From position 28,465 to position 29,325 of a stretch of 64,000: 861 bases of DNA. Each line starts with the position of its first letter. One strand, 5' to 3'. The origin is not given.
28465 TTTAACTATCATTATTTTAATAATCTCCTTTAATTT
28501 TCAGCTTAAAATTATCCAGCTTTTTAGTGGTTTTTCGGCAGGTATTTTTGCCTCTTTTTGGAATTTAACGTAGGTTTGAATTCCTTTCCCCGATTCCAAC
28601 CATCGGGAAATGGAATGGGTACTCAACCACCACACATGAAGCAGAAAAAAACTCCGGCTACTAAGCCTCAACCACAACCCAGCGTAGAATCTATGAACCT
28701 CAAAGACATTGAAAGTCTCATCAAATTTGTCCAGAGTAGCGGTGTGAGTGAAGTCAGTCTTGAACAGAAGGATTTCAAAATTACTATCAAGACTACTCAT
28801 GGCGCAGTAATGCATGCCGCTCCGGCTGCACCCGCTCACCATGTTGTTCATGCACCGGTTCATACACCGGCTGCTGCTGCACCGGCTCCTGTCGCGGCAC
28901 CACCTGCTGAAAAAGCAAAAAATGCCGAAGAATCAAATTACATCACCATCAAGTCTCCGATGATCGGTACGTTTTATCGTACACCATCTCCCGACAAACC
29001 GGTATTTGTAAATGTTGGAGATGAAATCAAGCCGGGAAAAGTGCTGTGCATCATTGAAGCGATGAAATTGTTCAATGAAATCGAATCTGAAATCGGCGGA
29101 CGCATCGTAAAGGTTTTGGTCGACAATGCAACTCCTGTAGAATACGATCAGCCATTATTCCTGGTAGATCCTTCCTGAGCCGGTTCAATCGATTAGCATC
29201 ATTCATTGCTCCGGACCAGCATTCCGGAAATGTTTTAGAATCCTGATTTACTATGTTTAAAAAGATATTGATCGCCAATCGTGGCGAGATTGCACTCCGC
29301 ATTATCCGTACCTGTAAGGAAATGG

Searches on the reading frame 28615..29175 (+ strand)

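Call 66: search_protein_families(library=pfam, proteins=[window:28615-29175:+])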
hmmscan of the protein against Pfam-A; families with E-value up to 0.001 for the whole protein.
window:28615-29175:+ (187 aa): 1 family
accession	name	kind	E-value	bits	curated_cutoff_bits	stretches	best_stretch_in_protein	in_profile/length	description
PF00364.28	Biotin_lipoyl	-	1.7e-20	73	22.1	1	111-182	2-71/73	Biotin-requiring enzyme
